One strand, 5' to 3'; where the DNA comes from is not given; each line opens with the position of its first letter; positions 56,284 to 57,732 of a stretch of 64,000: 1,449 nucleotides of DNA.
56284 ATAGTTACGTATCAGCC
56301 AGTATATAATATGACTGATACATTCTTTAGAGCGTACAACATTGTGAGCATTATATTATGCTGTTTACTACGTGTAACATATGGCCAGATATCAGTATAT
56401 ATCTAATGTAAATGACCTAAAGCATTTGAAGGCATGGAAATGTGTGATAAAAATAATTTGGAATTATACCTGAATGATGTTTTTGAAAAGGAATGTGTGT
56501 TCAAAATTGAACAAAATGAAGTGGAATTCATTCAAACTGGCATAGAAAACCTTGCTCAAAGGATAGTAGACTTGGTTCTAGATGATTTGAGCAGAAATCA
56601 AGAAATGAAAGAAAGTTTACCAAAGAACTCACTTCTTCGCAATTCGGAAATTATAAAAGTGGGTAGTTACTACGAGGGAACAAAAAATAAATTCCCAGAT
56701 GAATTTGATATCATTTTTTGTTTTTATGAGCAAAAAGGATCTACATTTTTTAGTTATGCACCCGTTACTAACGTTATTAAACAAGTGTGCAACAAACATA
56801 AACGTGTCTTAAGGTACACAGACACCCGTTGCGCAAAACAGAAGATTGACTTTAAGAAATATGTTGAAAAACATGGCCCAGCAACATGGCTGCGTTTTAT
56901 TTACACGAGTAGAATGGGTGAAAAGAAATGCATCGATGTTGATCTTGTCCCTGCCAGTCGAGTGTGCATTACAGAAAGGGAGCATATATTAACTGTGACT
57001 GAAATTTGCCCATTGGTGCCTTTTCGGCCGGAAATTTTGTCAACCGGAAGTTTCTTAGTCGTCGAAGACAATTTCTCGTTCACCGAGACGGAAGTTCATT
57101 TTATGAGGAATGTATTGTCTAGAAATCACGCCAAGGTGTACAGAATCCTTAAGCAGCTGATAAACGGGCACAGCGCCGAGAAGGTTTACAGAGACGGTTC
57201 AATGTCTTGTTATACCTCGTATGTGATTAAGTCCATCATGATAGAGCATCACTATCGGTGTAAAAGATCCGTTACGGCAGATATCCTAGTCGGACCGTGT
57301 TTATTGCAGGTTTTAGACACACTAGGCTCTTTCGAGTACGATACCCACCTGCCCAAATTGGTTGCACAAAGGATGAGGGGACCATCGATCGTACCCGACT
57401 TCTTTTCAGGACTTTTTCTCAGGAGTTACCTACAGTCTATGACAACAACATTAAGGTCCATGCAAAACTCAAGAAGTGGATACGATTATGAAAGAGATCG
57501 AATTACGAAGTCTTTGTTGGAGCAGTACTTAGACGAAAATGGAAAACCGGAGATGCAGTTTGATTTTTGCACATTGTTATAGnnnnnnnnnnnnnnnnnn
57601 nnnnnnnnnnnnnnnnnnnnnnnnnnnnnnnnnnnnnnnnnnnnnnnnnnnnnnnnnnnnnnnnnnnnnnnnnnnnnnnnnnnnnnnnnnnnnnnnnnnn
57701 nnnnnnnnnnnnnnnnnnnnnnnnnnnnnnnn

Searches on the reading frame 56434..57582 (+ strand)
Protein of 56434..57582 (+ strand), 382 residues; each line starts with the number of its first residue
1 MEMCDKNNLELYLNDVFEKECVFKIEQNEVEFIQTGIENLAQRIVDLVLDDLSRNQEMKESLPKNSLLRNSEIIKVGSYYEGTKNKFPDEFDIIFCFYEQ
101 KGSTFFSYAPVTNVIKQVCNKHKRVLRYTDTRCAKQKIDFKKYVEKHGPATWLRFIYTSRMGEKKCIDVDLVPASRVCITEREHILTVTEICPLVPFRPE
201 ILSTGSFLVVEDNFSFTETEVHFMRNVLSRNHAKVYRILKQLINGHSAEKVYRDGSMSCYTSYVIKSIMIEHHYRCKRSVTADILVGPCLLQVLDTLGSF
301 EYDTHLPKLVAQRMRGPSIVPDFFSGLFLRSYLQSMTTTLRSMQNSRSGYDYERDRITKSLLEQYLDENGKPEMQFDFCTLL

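Call 12: search_protein_families(library=pfam, proteins=[window:56434-57582:+], max_evalue=0.01)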
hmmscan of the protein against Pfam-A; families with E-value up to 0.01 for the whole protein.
window:56434-57582:+ (382 aa): 0 families

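Call 13: find_encoding_contigs(protein=window:56434-57582:+, flank=3000, max_places=4)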
Protein window:56434-57582:+ (382 aa): no gene with exactly this product is on record in the collection.

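Call 25: find_homologous_proteins(query=window:56434-57582:+, max_evalue=0.00001)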
Query window:56434-57582:+ (382 aa): 29 proteins with E <= 0.00001 among 2268 candidates.
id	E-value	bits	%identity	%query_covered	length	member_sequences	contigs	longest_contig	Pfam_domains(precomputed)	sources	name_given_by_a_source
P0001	3.3e-161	554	66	99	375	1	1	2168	-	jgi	jgi:hypothetical protein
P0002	1.2e-98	349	48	99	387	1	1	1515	-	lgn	-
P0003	1.1e-92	329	46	96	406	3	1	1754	-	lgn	-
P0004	3.3e-78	281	44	96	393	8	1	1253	-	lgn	-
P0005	8.0e-74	267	42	98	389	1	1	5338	-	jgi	jgi:hypothetical protein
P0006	8.2e-72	260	42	95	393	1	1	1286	-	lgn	-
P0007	1.3e-70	256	42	95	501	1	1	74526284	-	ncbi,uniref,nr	ncbi:uncharacterized protein LOC128549068 [Mercenaria mercenaria]|uniref:uncharacterized protein LOC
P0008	8.8e-70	254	41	95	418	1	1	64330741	-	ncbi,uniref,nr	ncbi:uncharacterized protein LOC123538551 [Mercenaria mercenaria]|uniref:uncharacterized protein LOC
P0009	1.0e-68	250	42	95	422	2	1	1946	-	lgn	-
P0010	1.7e-68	249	41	95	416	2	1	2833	-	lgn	-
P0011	2.6e-68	249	41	95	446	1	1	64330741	-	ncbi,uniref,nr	ncbi:uncharacterized protein LOC123538550 [Mercenaria mercenaria]|uniref:uncharacterized protein LOC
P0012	3.5e-66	242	40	99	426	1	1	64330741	-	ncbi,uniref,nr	ncbi:uncharacterized protein LOC123539366 [Mercenaria mercenaria]|uniref:uncharacterized protein LOC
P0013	1.3e-65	240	42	95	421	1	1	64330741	-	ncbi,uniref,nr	ncbi:uncharacterized protein LOC123538946 [Mercenaria mercenaria]|uniref:uncharacterized protein LOC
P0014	2.5e-65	239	40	94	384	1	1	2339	-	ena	-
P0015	2.3e-64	236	41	96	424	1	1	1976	-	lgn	-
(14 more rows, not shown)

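Call 41: search_solved_structures(query=window:56434-57582:+, max_evalue=0.01)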
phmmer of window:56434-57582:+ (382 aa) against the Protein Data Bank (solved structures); distinct sequences matched with E-value up to 0.01: 1.
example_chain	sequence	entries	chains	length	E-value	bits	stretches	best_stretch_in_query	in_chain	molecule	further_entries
8gjw_A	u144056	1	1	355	0.0064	18.8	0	46-110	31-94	cGAS-like receptor 1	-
